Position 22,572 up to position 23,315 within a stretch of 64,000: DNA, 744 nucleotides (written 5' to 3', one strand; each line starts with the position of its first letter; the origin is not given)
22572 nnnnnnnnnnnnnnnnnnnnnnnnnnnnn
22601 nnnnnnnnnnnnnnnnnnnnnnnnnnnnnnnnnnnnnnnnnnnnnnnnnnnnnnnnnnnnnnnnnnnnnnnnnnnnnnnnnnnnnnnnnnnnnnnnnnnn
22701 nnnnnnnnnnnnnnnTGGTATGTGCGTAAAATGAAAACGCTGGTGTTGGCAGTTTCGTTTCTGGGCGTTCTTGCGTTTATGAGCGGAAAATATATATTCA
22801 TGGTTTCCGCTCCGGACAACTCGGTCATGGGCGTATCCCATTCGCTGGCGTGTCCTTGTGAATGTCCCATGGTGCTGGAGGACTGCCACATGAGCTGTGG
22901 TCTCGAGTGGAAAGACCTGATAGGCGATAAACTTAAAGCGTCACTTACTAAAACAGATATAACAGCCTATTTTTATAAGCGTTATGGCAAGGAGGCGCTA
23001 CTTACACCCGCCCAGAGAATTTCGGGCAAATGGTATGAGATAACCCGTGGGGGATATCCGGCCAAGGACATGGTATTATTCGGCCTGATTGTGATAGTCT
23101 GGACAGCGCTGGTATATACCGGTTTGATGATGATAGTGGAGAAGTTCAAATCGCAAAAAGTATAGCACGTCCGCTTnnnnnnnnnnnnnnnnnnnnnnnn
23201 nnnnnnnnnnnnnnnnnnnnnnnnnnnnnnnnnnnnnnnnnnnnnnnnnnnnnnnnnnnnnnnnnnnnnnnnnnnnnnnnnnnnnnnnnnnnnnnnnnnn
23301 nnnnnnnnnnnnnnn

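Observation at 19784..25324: Periplasmic thiol-redox / cytochrome c maturation-like cluster with atypical Cys and His/Met-rich metal-binding features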

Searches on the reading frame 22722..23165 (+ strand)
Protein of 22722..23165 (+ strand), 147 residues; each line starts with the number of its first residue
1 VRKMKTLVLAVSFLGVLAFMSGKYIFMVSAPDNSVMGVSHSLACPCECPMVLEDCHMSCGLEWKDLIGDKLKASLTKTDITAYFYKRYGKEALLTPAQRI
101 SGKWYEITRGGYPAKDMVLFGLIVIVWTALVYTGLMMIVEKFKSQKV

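Call 3: search_protein_families(library=pfam, proteins=[window:22722-23165:+], max_evalue=0.1)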
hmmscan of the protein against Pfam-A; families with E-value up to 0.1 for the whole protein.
window:22722-23165:+ (147 aa): 1 family
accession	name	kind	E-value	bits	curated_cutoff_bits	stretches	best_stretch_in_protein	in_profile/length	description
PF03918.19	CcmH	-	2.9e-06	27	25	1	13-99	7-93/143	Cytochrome C biogenesis protein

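Call 4: search_protein_families(library=ncbifam, proteins=[window:22722-23165:+], max_evalue=0.1)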
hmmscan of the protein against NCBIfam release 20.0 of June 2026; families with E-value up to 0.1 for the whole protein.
window:22722-23165:+ (147 aa): 0 families

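Call 38: search_protein_families(library=pfam, proteins=[window:22722-23165:+], max_evalue=10)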
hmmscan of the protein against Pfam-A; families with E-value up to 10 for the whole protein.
window:22722-23165:+ (147 aa): 1 family
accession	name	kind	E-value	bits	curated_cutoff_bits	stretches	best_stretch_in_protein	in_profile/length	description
PF03918.19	CcmH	-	2.9e-06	27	25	1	13-99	7-93/143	Cytochrome C biogenesis protein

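Call 40: search_solved_structures(query=window:22722-23165:+, show_alignments=3, max_evalue=10)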
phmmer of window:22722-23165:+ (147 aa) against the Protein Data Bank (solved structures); distinct sequences matched with E-value up to 10: 0.

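Call 51: search_protein_representatives(protein=window:22722-23165:+)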
Query: 147 residues. Proteins with E-value up to 0.001 (for the whole library): 50; up to 1e-10: 13; up to 1e-30: 5. The best 50 are listed.
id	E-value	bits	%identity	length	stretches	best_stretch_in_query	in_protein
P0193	9.2e-60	217.0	62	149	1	4-144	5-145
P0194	2.0e-45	170.5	59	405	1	16-143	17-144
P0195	6.4e-39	149.4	75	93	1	57-144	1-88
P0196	2.6e-37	144.2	70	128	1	4-96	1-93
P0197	1.4e-31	125.7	47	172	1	27-146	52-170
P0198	2.3e-27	111.9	41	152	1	7-142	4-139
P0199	3.1e-26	108.3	45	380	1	35-145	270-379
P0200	6.3e-24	100.8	45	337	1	35-145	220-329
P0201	1.1e-21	93.5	57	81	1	35-106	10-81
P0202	2.3e-17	79.5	43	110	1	51-143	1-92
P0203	3.8e-16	75.6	45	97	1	14-99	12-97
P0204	2.5e-15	72.9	43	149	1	2-107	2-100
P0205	1.4e-11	60.8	76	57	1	4-45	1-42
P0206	4.0e-10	56.0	68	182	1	5-48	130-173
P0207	2.1e-09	53.7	44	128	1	57-130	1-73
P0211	4.3e-07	46.2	28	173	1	8-129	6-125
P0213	2.6e-06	43.7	31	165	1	14-127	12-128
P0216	2.2e-05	40.7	28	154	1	34-128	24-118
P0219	3.7e-05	39.9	34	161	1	35-132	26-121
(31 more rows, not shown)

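Call 53: list_cluster_members(proteins=[P0194, P0197, P0198, P0199, P0200, P0204, P0211, P0213, P0216, P0219])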
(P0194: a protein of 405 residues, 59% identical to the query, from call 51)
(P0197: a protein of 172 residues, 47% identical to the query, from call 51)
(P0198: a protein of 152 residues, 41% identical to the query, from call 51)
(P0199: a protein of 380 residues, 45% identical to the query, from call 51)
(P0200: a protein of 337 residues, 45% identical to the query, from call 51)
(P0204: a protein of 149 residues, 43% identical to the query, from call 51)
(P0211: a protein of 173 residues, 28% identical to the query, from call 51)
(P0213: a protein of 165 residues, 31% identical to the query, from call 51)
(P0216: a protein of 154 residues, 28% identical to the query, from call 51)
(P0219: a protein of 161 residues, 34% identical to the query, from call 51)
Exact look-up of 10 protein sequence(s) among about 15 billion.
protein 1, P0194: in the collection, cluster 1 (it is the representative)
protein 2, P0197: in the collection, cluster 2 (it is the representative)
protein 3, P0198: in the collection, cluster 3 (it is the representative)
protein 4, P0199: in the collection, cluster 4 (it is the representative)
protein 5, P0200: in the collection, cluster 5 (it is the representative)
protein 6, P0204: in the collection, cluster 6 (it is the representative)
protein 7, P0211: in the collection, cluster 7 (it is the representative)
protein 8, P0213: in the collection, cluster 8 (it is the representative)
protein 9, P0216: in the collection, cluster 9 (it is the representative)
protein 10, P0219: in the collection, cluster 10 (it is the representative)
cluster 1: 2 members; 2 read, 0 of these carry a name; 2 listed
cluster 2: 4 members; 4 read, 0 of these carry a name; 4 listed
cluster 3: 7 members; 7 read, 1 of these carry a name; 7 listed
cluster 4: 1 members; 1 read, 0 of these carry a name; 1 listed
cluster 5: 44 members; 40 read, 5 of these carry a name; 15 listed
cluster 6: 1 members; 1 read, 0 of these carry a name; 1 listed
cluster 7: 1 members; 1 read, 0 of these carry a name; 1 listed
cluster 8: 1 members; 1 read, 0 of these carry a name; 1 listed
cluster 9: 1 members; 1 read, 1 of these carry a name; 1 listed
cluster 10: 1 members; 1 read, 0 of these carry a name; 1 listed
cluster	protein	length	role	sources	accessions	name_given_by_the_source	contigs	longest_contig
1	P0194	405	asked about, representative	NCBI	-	-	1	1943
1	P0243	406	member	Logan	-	-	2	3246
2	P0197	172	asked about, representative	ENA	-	-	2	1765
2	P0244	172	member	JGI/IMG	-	-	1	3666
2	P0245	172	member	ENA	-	-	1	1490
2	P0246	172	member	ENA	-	-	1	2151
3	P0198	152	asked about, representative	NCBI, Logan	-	-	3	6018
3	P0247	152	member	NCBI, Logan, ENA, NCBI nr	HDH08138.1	MAG TPA: hypothetical protein ENG96_01505 [Gammaproteobacteria bacterium] | hypothetical protein [Gammaproteobacteria bacterium]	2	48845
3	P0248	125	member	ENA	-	-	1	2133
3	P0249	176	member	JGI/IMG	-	-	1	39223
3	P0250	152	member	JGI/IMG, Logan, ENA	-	-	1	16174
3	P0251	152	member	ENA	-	-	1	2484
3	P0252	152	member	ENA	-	-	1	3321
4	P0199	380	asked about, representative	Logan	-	-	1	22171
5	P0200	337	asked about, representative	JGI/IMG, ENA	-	-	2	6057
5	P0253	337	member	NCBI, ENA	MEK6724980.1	MAG: cytochrome c-type biogenesis protein CcmH [Deltaproteobacteria bacterium]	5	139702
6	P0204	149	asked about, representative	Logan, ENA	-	-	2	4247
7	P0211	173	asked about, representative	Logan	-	-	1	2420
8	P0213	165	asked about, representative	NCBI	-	-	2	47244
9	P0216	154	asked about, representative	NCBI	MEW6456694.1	MAG: cytochrome c-type biogenesis protein CcmH [Acidobacteriota bacterium]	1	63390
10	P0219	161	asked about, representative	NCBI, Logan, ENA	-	-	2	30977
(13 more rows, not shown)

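Call 54: find_encoding_contigs(protein=P0253, flank=10000, max_places=3)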
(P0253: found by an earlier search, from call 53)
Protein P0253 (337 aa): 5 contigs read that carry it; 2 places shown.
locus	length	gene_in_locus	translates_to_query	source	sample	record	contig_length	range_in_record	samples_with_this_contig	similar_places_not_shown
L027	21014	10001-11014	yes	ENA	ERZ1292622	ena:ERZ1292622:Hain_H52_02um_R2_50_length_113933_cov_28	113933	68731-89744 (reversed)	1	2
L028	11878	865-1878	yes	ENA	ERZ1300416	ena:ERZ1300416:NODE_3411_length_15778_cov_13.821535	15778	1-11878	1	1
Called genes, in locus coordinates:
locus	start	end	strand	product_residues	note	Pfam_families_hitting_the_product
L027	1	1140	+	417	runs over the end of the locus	PF13439:Glyco_transf_4, PF13579:Glyco_trans_4_4 (weak), PF20706:GT4-conflict (weak), PF00534:Glycos_transf_1, PF13692:Glyco_trans_1_4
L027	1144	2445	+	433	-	PF00534:Glycos_transf_1, PF13692:Glyco_trans_1_4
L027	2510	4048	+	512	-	-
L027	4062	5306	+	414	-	-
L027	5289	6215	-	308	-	PF00535:Glycos_transf_2, PF13641:Glyco_tranf_2_3, PF13632:Glyco_trans_2_3 (weak)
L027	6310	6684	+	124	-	-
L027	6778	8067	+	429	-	PF13173:AAA_14, PF13635:DUF4143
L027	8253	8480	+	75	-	PF11903:ParD_like (weak)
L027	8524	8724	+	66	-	PF15781:ParE-like_toxin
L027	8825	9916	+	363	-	PF01075:Glyco_transf_9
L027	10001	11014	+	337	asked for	PF03918:CcmH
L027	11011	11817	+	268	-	-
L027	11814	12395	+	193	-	PF00578:AhpC-TSA, PF08534:Redoxin, PF13098:Thioredoxin_2, PF13905:Thioredoxin_8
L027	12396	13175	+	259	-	-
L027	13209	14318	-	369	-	PF00155:Aminotran_1_2, PF01041:DegT_DnrJ_EryC1, PF01212:Beta_elim_lyase (weak)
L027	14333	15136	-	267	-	PF17930:LpxI_N, PF06230:LpxI_C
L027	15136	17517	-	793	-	PF00111:Fer2 (weak), PF13510:Fer2_4, PF10588:NADH-G_4Fe-4S_3, PF22117:Fer4_Nqo3, PF04879:Molybdop_Fe4S4, PF00384:Molybdopterin, PF01568:Molydop_binding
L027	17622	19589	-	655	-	PF10589:NADH_4Fe-4S, PF14691:Fer4_20, PF07992:Pyr_redox_2, PF13450:NAD_binding_8 (weak), PF13738:Pyr_redox_3 (weak)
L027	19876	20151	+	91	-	PF00216:Bac_DNA_binding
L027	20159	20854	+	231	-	PF00005:ABC_tran, PF13304:AAA_21 (weak)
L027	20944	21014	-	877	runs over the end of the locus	PF07517:SecA_DEAD, PF00270:DEAD (weak), PF01043:SecA_PP_bind, PF21090:P-loop_SecA, PF07516:SecA_SW, PF02810:SEC-C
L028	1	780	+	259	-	?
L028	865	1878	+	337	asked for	PF03918:CcmH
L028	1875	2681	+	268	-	-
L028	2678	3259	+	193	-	PF00578:AhpC-TSA, PF08534:Redoxin, PF13098:Thioredoxin_2, PF13905:Thioredoxin_8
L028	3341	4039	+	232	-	-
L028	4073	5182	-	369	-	PF00155:Aminotran_1_2, PF01041:DegT_DnrJ_EryC1, PF01212:Beta_elim_lyase (weak)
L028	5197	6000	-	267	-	PF17930:LpxI_N, PF06230:LpxI_C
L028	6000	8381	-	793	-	PF00111:Fer2 (weak), PF13510:Fer2_4, PF10588:NADH-G_4Fe-4S_3, PF22117:Fer4_Nqo3, PF04879:Molybdop_Fe4S4, PF00384:Molybdopterin, PF01568:Molydop_binding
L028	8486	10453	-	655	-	PF10589:NADH_4Fe-4S, PF14691:Fer4_20, PF07992:Pyr_redox_2, PF13450:NAD_binding_8 (weak), PF13738:Pyr_redox_3 (weak)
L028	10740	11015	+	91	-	PF00216:Bac_DNA_binding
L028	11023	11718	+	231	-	PF00005:ABC_tran, PF13304:AAA_21 (weak)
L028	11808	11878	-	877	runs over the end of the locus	PF07517:SecA_DEAD, PF00270:DEAD (weak), PF01043:SecA_PP_bind, PF21090:P-loop_SecA, PF07516:SecA_SW, PF02810:SEC-C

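Call 55: find_encoding_contigs(protein=P0247, flank=10000, max_places=3)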
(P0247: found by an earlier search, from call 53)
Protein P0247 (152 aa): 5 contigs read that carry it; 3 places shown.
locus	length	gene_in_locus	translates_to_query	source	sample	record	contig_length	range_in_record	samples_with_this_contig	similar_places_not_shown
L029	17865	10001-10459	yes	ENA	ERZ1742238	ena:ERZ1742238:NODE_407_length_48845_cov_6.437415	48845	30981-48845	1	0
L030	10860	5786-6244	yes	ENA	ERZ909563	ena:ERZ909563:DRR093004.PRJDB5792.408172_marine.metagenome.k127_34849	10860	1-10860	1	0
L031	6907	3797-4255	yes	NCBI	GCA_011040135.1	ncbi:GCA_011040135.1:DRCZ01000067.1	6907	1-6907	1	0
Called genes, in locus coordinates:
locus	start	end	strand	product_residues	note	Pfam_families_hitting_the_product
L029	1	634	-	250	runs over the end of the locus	PF00005:ABC_tran, PF02463:SMC_N (weak), PF13304:AAA_21 (weak)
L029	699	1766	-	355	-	PF12974:Phosphonate-bd, PF09084:NMT1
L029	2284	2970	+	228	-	PF02630:SCO1-SenC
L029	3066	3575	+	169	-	PF00578:AhpC-TSA, PF08534:Redoxin, PF00085:Thioredoxin, PF13098:Thioredoxin_2, PF13905:Thioredoxin_8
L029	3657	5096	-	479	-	PF00890:FAD_binding_2 (faint), PF01266:DAO, PF01593:Amino_oxidase, PF01946:Thi4 (faint), PF03486:HI0933_like (faint), PF07992:Pyr_redox_2 (faint), PF12831:FAD_oxidored (weak), PF13450:NAD_binding_8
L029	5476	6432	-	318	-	PF00034:Cytochrom_C (weak), PF13442:Cytochrome_CBB3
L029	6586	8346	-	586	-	PF02239:Cytochrom_D1 (faint), PF10282:Lactonase (weak), PF21783:YNCE (weak), PF13473:Cupredoxin_1 (faint), PF18764:nos_propeller (weak)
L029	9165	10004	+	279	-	-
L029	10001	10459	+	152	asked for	PF03918:CcmH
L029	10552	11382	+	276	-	-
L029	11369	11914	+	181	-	PF00578:AhpC-TSA, PF08534:Redoxin, PF00085:Thioredoxin, PF13098:Thioredoxin_2, PF13905:Thioredoxin_8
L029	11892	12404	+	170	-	PF08534:Redoxin, PF00578:AhpC-TSA, PF13905:Thioredoxin_8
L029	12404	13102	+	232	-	-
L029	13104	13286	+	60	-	-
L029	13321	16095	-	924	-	PF13191:AAA_16 (faint), PF07693:KAP_NTPase, PF02817:E3_binding (faint)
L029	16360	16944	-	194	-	PF06414:Zeta_toxin, PF13671:AAA_33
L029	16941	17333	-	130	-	PF11903:ParD_like (weak)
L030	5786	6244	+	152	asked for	PF03918:CcmH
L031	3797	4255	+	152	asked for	PF03918:CcmH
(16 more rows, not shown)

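Call 57: search_protein_families(library=pfam, proteins=[L029:6586-8346:-, L029:5476-6432:-], max_evalue=0.01)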
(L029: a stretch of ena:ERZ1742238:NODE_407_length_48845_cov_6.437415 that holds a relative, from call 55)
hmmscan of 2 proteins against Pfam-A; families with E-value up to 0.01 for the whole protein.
L029:6586-8346:- (586 aa): 5 families
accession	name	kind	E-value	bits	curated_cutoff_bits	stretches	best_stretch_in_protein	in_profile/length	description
PF21783.3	YNCE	-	1.3e-16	61.3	27.1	2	165-229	269-333/339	YNCE-like beta-propeller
PF18764.7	nos_propeller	-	2.4e-08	34.2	30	1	320-386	2-71/71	Nitrous oxide reductase propeller repeat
PF10282.15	Lactonase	-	3.7e-08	33.4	21.7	1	100-252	151-321/344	Lactonase, 7-bladed beta-propeller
PF02239.22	Cytochrom_D1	-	6.7e-07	28.6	25.5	0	147-220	47-117/368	Cytochrome D1 heme domain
PF13473.12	Cupredoxin_1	-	1.4e-05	25.4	27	1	446-537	20-94/104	Cupredoxin-like domain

L029:5476-6432:- (318 aa): 2 families
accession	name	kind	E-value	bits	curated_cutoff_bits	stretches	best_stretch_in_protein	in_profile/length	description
PF13442.11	Cytochrome_CBB3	-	2.1e-09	38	27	1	148-235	2-68/68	Cytochrome C oxidase, cbb3-type, subunit III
PF00034.26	Cytochrom_C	-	3.2e-07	32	21.3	1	152-238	4-89/90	Cytochrome c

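Call 70: find_related_loci(query=A4, collection=metagenome_contigs, flank=10000)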
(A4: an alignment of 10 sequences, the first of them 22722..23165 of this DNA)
Query A4 (147 aa) in metagenome_contigs; peptide patterns used: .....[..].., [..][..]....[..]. (x = any residue, [..] = any of these).
266 stretches matched a pattern; 162 encode a relative of the query (tblastn E <= 1e-3); the best 80 are kept; 80 distinct loci.
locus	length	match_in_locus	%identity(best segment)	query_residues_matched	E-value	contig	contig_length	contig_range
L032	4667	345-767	82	4-144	1e-79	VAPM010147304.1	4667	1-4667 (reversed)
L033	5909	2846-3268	74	4-144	3e-74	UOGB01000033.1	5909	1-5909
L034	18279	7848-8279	69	3-146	6e-72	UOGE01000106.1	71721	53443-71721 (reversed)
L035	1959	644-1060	72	4-142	1e-71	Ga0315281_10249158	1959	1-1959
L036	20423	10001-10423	74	4-144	1e-68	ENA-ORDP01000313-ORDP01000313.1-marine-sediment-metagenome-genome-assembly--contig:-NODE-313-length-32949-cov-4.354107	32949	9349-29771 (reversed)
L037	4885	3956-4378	69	4-144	4e-68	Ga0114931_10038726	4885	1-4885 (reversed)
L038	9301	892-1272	74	16-142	6e-67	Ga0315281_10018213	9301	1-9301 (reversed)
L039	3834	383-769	71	5-133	1e-66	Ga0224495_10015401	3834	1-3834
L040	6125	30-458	66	4-146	1e-66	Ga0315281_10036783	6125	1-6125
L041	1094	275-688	71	4-141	9e-71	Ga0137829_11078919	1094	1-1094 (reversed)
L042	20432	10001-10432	64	4-147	1e-65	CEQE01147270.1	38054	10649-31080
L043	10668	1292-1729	64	3-146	1e-65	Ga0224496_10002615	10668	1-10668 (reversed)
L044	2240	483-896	69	4-141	5e-66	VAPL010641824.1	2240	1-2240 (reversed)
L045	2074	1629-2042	69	4-141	2e-66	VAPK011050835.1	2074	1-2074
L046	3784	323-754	65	3-146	5e-65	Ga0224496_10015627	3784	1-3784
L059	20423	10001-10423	55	3-140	1e-51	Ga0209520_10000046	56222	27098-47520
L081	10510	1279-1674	43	9-146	1e-33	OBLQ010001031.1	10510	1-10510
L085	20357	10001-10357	45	27-146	4e-31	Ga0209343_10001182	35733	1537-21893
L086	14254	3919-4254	45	34-146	7e-32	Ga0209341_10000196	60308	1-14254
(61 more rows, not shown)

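Call 75: search_protein_families(library=pfam, proteins=[L086:7284-9089:+, L086:9177-9680:+, L086:9788-10423:+, L086:10547-11977:+, L086:12062-12772:+, L086:12807-13967:+, L086:752-1906:+, L086:1893-2522:+, L085:10424-11005:+, L085:14484-14981:+], max_evalue=0.01)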
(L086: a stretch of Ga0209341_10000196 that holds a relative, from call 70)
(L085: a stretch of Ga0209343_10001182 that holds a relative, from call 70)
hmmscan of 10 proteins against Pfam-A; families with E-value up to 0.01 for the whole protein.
L086:7284-9089:+ (601 aa): 4 families
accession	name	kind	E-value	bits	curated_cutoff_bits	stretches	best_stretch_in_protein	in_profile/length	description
PF10282.15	Lactonase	-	3.1e-11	43.5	21.7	1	117-283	149-322/344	Lactonase, 7-bladed beta-propeller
PF21783.3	YNCE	-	4.1e-11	43.2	27.1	1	288-355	236-304/339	YNCE-like beta-propeller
PF18764.7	nos_propeller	-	8.6e-11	42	30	1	331-397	2-71/71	Nitrous oxide reductase propeller repeat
PF13473.12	Cupredoxin_1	-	0.00056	20.3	27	1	454-541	18-93/104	Cupredoxin-like domain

L086:9177-9680:+ (167 aa): 0 families

L086:9788-10423:+ (211 aa): 3 families
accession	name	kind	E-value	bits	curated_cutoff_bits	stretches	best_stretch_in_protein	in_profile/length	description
PF00033.24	Cytochrome_B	-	4.1e-43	147.9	27.2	1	24-205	3-188/189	Cytochrome b/b6/petB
PF13631.11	Cytochrom_B_N_2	-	5.4e-25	88.7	27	1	93-207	2-121/169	Cytochrome b(N-terminal)/b6/petB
PF01292.26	Ni_hydr_CYTB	-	2.4e-05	24.6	30.1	1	10-116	76-172/179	Prokaryotic cytochrome b561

L086:10547-11977:+ (476 aa): 6 families
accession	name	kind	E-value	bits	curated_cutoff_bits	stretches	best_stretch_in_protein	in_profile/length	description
PF13229.12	Beta_helix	-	2.7e-24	86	25.9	2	131-271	3-139/158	Right handed beta helix region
PF13442.11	Cytochrome_CBB3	-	6.1e-12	46.1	27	1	374-461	4-68/68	Cytochrome C oxidase, cbb3-type, subunit III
PF05048.19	NosD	-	1e-09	38.6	23.6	1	55-235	2-173/212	Periplasmic copper-binding protein (NosD)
PF00034.26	Cytochrom_C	-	1.9e-09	39.1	21.3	1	375-462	3-87/90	Cytochrome c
PF07602.17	DUF1565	-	2.1e-06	27.7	20.3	1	46-242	14-206/257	Protein of unknown function (DUF1565)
PF12708.12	Pect-lyase_RHGA_epim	-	0.00019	21.7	27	1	45-240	16-213/213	Rhamnogalacturonase A/epimerase, pectate lyase-like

L086:12062-12772:+ (236 aa): 1 family
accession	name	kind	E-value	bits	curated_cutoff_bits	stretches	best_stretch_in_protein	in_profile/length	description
PF05437.17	AzlD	-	0.0049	17.4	23.7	0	108-163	9-71/99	Branched-chain amino acid transport protein (AzlD)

L086:12807-13967:+ (386 aa): 12 families
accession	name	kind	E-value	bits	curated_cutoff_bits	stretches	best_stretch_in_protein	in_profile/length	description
PF24684.1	Vgb_lyase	-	1.5e-65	221.3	50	2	33-235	82-281/290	Virginiamycin B lyase family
PF08450.18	SGL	-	1.1e-15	58.4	26.3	1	169-220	177-226/246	SMP-30/Gluconolactonase/LRE-like region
PF07494.17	Reg_prop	-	5.3e-09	35.7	20.4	0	220-234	6-20/24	Two component regulator propeller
PF14398.11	ATPgrasp_YheCD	-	1.5e-08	34.7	26.8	1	223-243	209-229/255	YheC/D like ATP-grasp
PF01436.27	NHL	-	9.1e-08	32.2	20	0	218-233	1-16/28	NHL repeat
PF25021.1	TEN_NHL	-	1.3e-05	24.8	27.1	0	176-196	142-162/357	Teneurin NHL domain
PF16819.11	DUF5074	-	0.00031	20.3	27.2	0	153-218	162-227/353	Domain of unknown function (DUF5074)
PF13449.12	Phytase-like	-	0.0007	20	27.6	0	178-219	70-111/284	Esterase-like activity of phytase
PF24805.1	EIF3I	-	0.00073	19.2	200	0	136-204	26-92/324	EIF3I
PF24908.1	Ig_SIBA-E_2nd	-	0.0011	19.6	27.8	0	160-194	26-61/117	Integrin beta-like protein A-E, second Ig-like domain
PF06739.17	SBBP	-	0.0014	18.9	20.5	0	220-232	14-26/38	Beta-propeller repeat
PF22701.2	Mala_s_1-like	-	0.0051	17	27.5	0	221-301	1-70/195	Mal s 1 allergenic protein-like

L086:752-1906:+ (384 aa): 3 families
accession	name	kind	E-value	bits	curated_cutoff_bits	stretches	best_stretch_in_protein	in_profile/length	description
PF00033.24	Cytochrome_B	-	9.5e-32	110.8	27.2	1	6-181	6-184/189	Cytochrome b/b6/petB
PF13631.11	Cytochrom_B_N_2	-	3.3e-13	50.4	27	1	72-189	2-122/169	Cytochrome b(N-terminal)/b6/petB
PF14358.11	DUF4405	-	0.002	19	26.7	1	19-81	5-62/66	Domain of unknown function (DUF4405)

L086:1893-2522:+ (209 aa): 1 family
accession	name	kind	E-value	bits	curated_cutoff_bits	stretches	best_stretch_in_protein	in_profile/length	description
PF15831.10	SMIM5_18_22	-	0.0022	18.8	29.3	1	8-30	21-43/56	Small integral membrane protein 5/18/22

L085:10424-11005:+ (193 aa): 1 family
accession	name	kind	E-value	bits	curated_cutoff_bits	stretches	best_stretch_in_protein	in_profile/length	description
PF02627.25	CMD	-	2.2e-11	44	23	1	41-124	1-83/84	Carboxymuconolactone decarboxylase family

L085:14484-14981:+ (165 aa): 1 family
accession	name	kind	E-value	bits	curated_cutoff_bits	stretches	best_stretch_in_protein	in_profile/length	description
PF04314.18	PCuAC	-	3.9e-36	123.7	29.4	1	31-137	3-109/109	Copper chaperone PCu(A)C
